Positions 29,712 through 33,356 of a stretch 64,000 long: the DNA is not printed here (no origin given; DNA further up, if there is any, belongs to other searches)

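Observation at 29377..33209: cNMP-sensor / flavin-halogenase-like / Zn-ribbon / FNR / 2Fe-2S mega-fusion, translationally coupled to a second cNMP-domain protein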

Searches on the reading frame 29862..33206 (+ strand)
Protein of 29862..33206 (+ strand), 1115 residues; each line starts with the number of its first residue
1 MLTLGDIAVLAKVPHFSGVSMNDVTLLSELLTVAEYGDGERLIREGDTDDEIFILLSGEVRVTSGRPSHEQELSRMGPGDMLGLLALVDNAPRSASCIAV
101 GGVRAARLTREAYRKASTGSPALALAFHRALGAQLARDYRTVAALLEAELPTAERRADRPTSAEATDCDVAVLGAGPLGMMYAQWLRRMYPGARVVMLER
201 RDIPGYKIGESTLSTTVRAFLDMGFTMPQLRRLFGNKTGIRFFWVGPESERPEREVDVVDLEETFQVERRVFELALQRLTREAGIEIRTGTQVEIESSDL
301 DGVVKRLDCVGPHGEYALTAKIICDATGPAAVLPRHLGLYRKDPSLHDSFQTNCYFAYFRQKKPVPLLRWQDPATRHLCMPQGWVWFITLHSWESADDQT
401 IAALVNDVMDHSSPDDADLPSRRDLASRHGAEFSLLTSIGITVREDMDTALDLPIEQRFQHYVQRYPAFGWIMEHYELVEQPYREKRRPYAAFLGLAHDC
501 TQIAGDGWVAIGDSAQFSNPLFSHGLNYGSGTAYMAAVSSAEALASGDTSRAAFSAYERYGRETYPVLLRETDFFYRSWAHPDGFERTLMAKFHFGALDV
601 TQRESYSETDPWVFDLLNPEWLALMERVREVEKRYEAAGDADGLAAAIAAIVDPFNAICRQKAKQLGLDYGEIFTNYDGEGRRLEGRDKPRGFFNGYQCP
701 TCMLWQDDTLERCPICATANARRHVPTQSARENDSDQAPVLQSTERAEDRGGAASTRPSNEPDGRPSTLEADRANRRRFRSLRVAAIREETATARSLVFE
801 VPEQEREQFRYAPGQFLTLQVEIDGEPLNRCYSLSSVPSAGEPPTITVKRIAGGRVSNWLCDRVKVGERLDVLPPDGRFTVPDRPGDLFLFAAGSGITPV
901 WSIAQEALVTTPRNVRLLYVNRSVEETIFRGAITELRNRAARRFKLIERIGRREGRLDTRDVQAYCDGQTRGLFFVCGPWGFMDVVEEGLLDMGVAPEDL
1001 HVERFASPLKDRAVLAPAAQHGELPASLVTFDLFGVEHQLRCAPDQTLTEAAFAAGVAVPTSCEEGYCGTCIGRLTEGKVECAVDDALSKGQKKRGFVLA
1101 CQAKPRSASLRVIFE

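Call 6: search_protein_families(library=pfam, proteins=[window:29862-33206:+], max_evalue=0.1)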
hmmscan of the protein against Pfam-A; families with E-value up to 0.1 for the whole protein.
window:29862-33206:+ (1115 aa): 16 families
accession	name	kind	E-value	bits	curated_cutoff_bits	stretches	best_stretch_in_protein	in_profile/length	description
PF00027.35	cNMP_binding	-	6.8e-18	64.9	27.5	1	35-115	3-84/89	Cyclic nucleotide-binding domain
PF00111.32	Fer2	-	9.5e-16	57.9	21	1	1035-1106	5-77/77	2Fe-2S iron-sulfur cluster binding domain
PF04820.20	Trp_halogenase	-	5.4e-15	55.6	21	2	169-244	1-81/458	Tryptophan halogenase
PF00970.30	FAD_binding_6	-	7.2e-10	39.5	21.1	1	784-879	4-97/99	Oxidoreductase FAD-binding domain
PF00175.26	NAD_binding_1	-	4.4e-08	34.2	22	1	891-987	2-108/109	Oxidoreductase NAD-binding domain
PF12831.13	FAD_oxidored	-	9.8e-07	28.8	27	1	169-335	1-152/416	FAD dependent oxidoreductase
PF01494.25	FAD_binding_3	-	1.4e-06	28.3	22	1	167-343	1-173/349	FAD binding domain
PF07992.20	Pyr_redox_2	-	2.3e-05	24.4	26.1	1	168-205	143-178/291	Pyridine nucleotide-disulphide oxidoreductase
PF00070.33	Pyr_redox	-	0.0013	19.6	22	0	170-206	2-36/82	Pyridine nucleotide-disulphide oxidoreductase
PF13450.12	NAD_binding_8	-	0.002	18.8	21.9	1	172-208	1-35/68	NAD(P)-binding Rossmann-like domain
PF13510.11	Fer2_4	-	0.0043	17.5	22.8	0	1038-1066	11-39/82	2Fe-2S iron-sulfur cluster binding domain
PF01946.23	Thi4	-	0.026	14.2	26.2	1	166-205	16-54/235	Thi4 family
PF03486.20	HI0933_like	-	0.031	14.2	50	1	169-209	2-40/244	HI0933-like protein Rossmann domain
PF08030.17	NAD_binding_6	-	0.052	14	22.2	0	888-924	4-46/156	Ferric reductase NAD binding domain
PF16912.11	Glu_dehyd_C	-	0.06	13.3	34.9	0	163-208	27-72/211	Glucose dehydrogenase C-terminus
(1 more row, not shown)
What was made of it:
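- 29862..30308 (+): CNB-B domain (aa 1-149), including a long C-terminal helix (aa 121-149). Pfam aa 35-115 (call 6).
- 32211..32822 (+): FNR-type module: flavin-binding (aa 784-879, RCYS) and NAD(P)H-binding (aa 891-987, GSGITP). Pfam FAD_binding_6 and NAD_binding_1 (call 6).
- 32964..33179 (+): Plant-type [2Fe-2S] ferredoxin domain (aa 1035-1106). Its cysteines are C1063, C1068, C1071 and C1101 (Cx4Cx2Cx29C). Pfam Fer2, E 9.5e-16 (call 6).
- On Flavin-dependent halogenases (Pfam PF04820 Trp_halogenase): Pfam 55.6 bits against a cut-off of 21 (call 6).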

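Call 7: search_protein_families(library=ncbifam, proteins=[window:29862-33206:+], max_evalue=0.01)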
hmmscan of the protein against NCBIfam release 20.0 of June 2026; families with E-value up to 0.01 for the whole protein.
window:29862-33206:+ (1115 aa): 39 families (the best 25 are shown)
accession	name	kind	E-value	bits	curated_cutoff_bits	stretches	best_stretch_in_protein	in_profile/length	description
TIGR02160.1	PA_CoA_Oxy5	hypoth_equivalog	3.2e-68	230.1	420.8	1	779-1114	1-351/352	1,2-phenylacetyl-CoA epoxidase subunit PaaE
NF058606.1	GlBtMonoRdsGbcB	equivalog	1.1e-42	146.3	500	1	782-1107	16-356/362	glycine betaine monooxygenase reductase subunit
NF007964.0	PRK10684.1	equivalog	1.9e-37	129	383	1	781-1106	11-327/333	NADH oxidoreductase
NF040810.1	BenC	equivalog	4.6e-36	124.6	430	2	784-1007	109-332/333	benzoate 1,2-dioxygenase electron transfer component BenC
NF009805.0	PRK13289.1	equivalog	1.2e-33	116.7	432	1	778-1006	153-393/399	NO-inducible flavohemoprotein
NF045803.1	MethMoxFADbindMmoC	equivalog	6.3e-28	97.5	500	2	800-1005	129-340/343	aromatic/alkene monooxygenase hydroxylase FAD-binding subunit MmoC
NF008822.0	PRK11872.1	equivalog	4.4e-20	72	402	2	784-1005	111-335/341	anthranilate 1,2-dioxygenase electron transfer component AntC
NF033113.0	halo_ClmS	equivalog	1.5e-19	70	900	2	168-391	3-221/570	chloramphenicol-biosynthetic FADH2-dependent halogenase CmlS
NF004317.0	PRK05713.1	equivalog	1.4e-18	67.2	338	2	1036-1104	7-75/312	iron-sulfur-binding ferredoxin reductase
NF049967.1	QhpG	equivalog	3e-18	65.9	240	2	170-419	1-209/423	flavin-dependent monooxygenase QhpG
TIGR02032.1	GG-red-SF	subfamily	1e-16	61.5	158.8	1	169-343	2-161/297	geranylgeranyl reductase family protein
NF038174.1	maturase_GoxB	equivalog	1.6e-11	43.9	400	2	500-559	271-326/358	glycine oxidase maturase GoxB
TIGR02008.1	fdx_plant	subfamily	3e-11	42.9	81.15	1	1037-1108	14-85/97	ferredoxin [2Fe-2S]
NF041080.1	DGGGPL_reductase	equivalog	3.4e-11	42.7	580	2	169-337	3-163/447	digeranylgeranylglycerophospholipid reductase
NF038171.1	maturase_LodB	equivalog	5.8e-11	42.1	400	1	169-342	1-172/361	lysine-epsilon-oxidase maturase LodB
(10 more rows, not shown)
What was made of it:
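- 32211..32822 (+): PaaE-like at 230 bits, below the 420.8 cut-off (call 7).
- Closest known: PaaE, KshB and phthalate dioxygenase reductase. Same: The best NCBIfam model is PaaE at 230 bits (calls 6, 7).
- Reductases of this type, such as those that hit best in NCBIfam (PaaE, GbcB, BenC, MmoC; call 7), normally feed metal centres rather than flavins (background knowledge). These are comparable to the CmlS hit of 70 bits (call 7). There are weak hits to geranylgeranyl reductase family models (TIGR02032 at 61.5 bits; DGGGPL reductase and MenJ) (call 7).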

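Call 9: find_homologous_proteins(query=window:29862-33206:+)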
Query window:29862-33206:+ (1115 aa): 67 proteins with E <= 0.001 among 8000 candidates.
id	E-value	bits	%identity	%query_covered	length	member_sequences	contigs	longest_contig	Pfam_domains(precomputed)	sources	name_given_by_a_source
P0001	0.0e+0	2574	100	100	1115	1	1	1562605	PF00111.33,PF07992.21,PF00175.27,PF00027.36,PF04820.21,PF00970.31,PF01494.26,PF12831.14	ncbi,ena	-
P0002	0.0e+0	1571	61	100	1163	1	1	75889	PF00111.33,PF07992.21,PF00175.27,PF00027.36,PF04820.21,PF00970.31,PF01494.26,PF12831.14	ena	-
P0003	0.0e+0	1470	58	100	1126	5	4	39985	PF00111.33,PF00175.27,PF00027.36,PF04820.21,PF00970.31,PF01494.26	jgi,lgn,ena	-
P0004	0.0e+0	1441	55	100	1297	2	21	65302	PF00111.33,PF00175.27,PF08030.18,PF00027.36,PF04820.21,PF00970.31,PF12831.14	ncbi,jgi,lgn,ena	ncbi:MAG: 3-ketosteroid 9alpha-monooxygenase subunit B [Roseivirga sp.]|jgi:3-ketosteroid 9alpha-mon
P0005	0.0e+0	1403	55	100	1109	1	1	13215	PF00111.33,PF00175.27,PF00027.36,PF04820.21,PF00970.31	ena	-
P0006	0.0e+0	1376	53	100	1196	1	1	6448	PF00111.33,PF00175.27,PF00027.36,PF04820.21,PF00970.31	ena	-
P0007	0.0e+0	1362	52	100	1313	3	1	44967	PF00111.33,PF00175.27,PF00027.36,PF04820.21,PF00970.31,PF12831.14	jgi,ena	-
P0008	0.0e+0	1355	55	100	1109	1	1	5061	PF01266.31,PF00111.33,PF00175.27,PF00027.36,PF04820.21,PF00970.31,PF01494.26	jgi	jgi:3-ketosteroid 9alpha-monooxygenase subunit B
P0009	0.0e+0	1346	75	68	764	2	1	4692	PF00027.36,PF04820.21,PF01494.26,PF12831.14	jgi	jgi:flavin-dependent dehydrogenase/CRP-like cAMP-binding protein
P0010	0.0e+0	1294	74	66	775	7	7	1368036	PF00027.36,PF04820.21,PF01494.26,PF12831.14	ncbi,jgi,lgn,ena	jgi:flavin-dependent dehydrogenase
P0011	0.0e+0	1293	74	67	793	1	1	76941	PF00027.36,PF04820.21,PF01494.26,PF12831.14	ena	-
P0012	0.0e+0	1145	77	58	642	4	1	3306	PF00111.33,PF00175.27,PF00970.31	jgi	jgi:3-ketosteroid 9alpha-monooxygenase subunit B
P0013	6.2e-233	794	49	65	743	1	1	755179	PF00027.36,PF04820.21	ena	-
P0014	1.1e-224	767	49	64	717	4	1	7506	PF00027.36,PF04820.21,PF01494.26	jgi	-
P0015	4.6e-220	751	49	64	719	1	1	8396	PF00027.36,PF04820.21,PF01494.26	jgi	jgi:flavin-dependent dehydrogenase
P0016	1.8e-219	749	48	64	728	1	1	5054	PF01266.31,PF00027.36,PF04820.21,PF01494.26,PF12831.14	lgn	-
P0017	1.3e-217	743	48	64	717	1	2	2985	PF00027.36,PF04820.21,PF01494.26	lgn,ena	-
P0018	1.6e-209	717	46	64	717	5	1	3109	PF00027.36,PF04820.21,PF01494.26,PF12831.14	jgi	jgi:flavin-dependent dehydrogenase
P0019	1.9e-203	696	45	64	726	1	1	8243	PF00027.36,PF04820.21,PF01494.26,PF12831.14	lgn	-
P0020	1.0e-202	694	45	64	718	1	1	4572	PF00027.36,PF04820.21,PF01494.26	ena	-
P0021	5.8e-202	692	44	64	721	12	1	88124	PF00027.36,PF04820.21,PF01494.26,PF12831.14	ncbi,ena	-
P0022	1.3e-201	690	45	63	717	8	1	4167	PF00027.36,PF04820.21,PF01494.26,PF12831.14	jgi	jgi:CRP-like cAMP-binding protein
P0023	1.2e-200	687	45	64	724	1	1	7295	PF07992.21,PF00027.36,PF04820.21,PF01494.26,PF12831.14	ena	-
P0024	2.2e-200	686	44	63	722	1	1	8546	PF00027.36,PF04820.21,PF01494.26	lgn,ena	-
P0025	1.4e-198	680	44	64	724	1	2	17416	PF07992.21,PF00027.36,PF04820.21,PF01494.26,PF12831.14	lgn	-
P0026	3.6e-198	679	44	63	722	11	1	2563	PF07992.21,PF00027.36,PF04820.21,PF01494.26,PF12831.14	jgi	jgi:flavin-dependent dehydrogenase/CRP-like cAMP-binding protein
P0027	7.2e-198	678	44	64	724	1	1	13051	PF00027.36,PF04820.21,PF01494.26,PF12831.14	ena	-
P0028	1.7e-197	677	45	64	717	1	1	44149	PF00027.36,PF04820.21,PF01494.26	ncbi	-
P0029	2.2e-196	673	44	65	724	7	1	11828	PF07992.21,PF00027.36,PF04820.21,PF01494.26,PF12831.14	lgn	-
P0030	4.5e-196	672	44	64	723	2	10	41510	PF00027.36,PF04820.21,PF01494.26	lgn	-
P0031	1.4e-195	670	44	64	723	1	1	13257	PF00027.36,PF04820.21,PF12831.14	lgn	-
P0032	9.8e-195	668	44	65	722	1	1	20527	PF00027.36,PF04820.21,PF01494.26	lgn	-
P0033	1.1e-194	667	44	63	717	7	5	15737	PF00027.36,PF04820.21,PF01494.26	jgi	jgi:CRP-like cAMP-binding protein/2-polyprenyl-6-methoxyphenol hydroxylase-like FAD-dependent oxidor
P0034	1.7e-194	667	43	64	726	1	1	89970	PF00027.36,PF04820.21,PF01494.26,PF12831.14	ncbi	ncbi:MAG: cyclic nucleotide-binding domain-containing protein [Anaerolineae bacterium]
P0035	2.5e-194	666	44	63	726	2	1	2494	PF00027.36,PF04820.21,PF01494.26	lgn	-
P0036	3.7e-194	666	44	64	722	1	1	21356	PF00027.36,PF04820.21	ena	-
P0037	1.7e-192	660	43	64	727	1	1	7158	PF00027.36,PF04820.21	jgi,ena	-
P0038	2.7e-192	659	43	63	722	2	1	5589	PF00027.36,PF04820.21,PF01494.26,PF12831.14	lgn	-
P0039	5.0e-192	659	43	64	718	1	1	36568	PF00027.36,PF04820.21,PF01494.26,PF12831.14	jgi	jgi:flavin-dependent dehydrogenase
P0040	1.3e-191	657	42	64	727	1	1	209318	PF00027.36,PF04820.21,PF01494.26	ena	-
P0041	2.5e-191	656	43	64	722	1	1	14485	PF00027.36,PF04820.21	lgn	-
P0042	1.3e-190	654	43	63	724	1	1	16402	PF00027.36,PF04820.21,PF01494.26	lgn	-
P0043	9.9e-190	651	43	64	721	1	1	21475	PF00027.36,PF04820.21,PF01494.26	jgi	jgi:flavin-dependent dehydrogenase/CRP-like cAMP-binding protein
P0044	5.7e-189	648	43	63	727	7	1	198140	PF00027.36,PF04820.21,PF01494.26,PF12831.14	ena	-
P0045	8.5e-182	625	42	64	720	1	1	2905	PF00027.36,PF04820.21,PF01494.26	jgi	jgi:flavin-dependent dehydrogenase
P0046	9.5e-177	608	41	64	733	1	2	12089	PF00027.36,PF04820.21,PF05834.19,PF01494.26,PF12831.14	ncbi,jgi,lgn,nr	ncbi:MAG TPA: cyclic nucleotide-binding domain-containing protein [Acidimicrobiales bacterium]|jgi:f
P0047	9.5e-174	598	42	64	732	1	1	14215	PF00027.36,PF04820.21,PF01494.26,PF12831.14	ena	-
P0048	3.7e-172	593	41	64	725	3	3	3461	PF00027.36,PF04820.21,PF01494.26,PF12831.14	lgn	-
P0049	8.2e-172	592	42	64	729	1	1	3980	PF00027.36,PF04820.21,PF01494.26,PF12831.14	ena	-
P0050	5.0e-171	589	41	62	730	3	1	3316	PF00027.36,PF04820.21,PF01494.26,PF12831.14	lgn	-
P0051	4.0e-170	586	40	64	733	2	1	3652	PF00027.36,PF04820.21,PF01494.26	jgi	jgi:flavin-dependent dehydrogenase/CRP-like cAMP-binding protein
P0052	2.7e-169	583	41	61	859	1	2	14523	PF01266.31,PF00027.36,PF04820.21,PF01494.26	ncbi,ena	-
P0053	1.5e-160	554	41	64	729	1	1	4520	PF01266.31,PF00027.36,PF04820.21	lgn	-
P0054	6.0e-158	546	41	62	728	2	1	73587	PF01266.31,PF00027.36,PF04820.21,PF12831.14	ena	-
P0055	1.1e-155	538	39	63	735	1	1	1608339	PF04820.21,PF01494.26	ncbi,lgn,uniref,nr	ncbi:tryptophan 7-halogenase [Labedaea rhizosphaerae]|uniref:Flavin-dependent dehydrogenase n=1 Tax=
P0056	4.8e-154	533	42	58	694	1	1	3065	PF00027.36,PF04820.21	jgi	jgi:flavin-dependent dehydrogenase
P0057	4.2e-153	530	43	51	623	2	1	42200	PF04820.21,PF01494.26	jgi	jgi:flavin-dependent dehydrogenase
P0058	6.0e-152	526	44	49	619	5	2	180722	PF04820.21,PF01494.26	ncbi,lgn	-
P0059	3.0e-150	520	44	49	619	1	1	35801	PF04820.21,PF01494.26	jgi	jgi:flavin-dependent dehydrogenase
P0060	1.8e-149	518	42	57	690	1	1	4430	PF00027.36,PF04820.21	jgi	jgi:flavin-dependent dehydrogenase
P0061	7.8e-101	357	37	53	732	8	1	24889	PF01266.31,PF04820.21,PF01494.26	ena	-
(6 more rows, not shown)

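Call 12: find_encoding_contigs(protein=P0001, flank=10000, max_places=3)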
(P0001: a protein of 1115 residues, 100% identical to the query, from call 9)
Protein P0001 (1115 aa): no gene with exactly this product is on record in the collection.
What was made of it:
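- Tried and rejected: The exact look-up of the window protein's own contig found no record (call 12).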
